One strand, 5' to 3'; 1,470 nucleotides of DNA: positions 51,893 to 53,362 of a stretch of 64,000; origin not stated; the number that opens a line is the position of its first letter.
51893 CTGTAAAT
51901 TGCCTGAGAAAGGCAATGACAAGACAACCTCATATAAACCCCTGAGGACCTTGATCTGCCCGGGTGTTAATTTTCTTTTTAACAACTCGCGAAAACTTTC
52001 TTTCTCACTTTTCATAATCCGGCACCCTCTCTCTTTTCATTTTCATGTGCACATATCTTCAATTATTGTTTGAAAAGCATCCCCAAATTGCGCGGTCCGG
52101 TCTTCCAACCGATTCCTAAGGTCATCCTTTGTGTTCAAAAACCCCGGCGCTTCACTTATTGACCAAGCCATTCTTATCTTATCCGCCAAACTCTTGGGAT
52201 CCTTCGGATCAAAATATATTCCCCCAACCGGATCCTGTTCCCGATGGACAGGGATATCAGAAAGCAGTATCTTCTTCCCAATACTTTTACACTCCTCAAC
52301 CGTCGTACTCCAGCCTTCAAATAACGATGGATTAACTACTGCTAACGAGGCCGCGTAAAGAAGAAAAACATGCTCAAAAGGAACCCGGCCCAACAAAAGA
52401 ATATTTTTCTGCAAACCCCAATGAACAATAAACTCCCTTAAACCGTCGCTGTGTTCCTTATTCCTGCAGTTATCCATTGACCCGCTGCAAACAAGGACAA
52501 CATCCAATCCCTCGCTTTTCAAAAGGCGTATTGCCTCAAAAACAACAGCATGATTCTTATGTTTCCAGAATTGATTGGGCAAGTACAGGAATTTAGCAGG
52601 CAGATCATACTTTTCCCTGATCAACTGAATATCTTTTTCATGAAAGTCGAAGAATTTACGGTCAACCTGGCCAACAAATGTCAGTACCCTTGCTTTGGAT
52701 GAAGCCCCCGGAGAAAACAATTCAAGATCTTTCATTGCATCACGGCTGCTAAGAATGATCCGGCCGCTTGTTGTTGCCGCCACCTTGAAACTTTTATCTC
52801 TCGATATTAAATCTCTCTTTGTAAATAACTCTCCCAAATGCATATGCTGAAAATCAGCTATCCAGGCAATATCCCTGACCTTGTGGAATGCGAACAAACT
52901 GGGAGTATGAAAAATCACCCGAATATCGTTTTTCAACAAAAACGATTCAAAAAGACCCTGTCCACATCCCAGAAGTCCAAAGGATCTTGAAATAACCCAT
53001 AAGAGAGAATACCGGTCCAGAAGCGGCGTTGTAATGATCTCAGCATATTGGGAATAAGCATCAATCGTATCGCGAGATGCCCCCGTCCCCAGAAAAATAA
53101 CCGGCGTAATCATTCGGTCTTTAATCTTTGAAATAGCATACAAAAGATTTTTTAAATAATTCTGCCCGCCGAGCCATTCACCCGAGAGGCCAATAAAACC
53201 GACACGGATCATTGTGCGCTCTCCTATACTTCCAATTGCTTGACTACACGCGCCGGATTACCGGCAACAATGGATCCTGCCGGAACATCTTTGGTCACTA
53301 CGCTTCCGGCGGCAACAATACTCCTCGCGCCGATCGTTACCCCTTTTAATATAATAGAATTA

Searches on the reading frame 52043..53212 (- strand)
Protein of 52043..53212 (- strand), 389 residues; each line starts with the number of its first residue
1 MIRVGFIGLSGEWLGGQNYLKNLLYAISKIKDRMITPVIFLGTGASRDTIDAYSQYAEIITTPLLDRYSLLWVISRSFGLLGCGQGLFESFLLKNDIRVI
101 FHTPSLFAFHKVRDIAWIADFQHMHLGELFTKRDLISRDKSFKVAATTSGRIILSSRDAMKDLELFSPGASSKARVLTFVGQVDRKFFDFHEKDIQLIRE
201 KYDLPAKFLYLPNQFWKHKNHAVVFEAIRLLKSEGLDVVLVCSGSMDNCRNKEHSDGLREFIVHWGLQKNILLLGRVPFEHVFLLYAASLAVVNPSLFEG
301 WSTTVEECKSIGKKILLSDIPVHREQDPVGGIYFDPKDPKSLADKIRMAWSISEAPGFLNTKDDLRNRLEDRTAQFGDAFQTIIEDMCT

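Call 76: search_protein_families(library=pfam, proteins=[window:52043-53212:-], max_evalue=0.00001)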
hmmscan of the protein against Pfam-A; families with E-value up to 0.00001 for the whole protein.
window:52043-53212:- (389 aa): 2 families
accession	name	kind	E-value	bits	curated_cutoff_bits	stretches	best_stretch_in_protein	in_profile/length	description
PF00534.26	Glycos_transf_1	-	1.2e-14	54.6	26.4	1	206-349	15-155/172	Glycosyl transferases group 1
PF13692.12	Glyco_trans_1_4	-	1.1e-13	52.1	27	1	215-347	10-137/142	Glycosyl transferases group 1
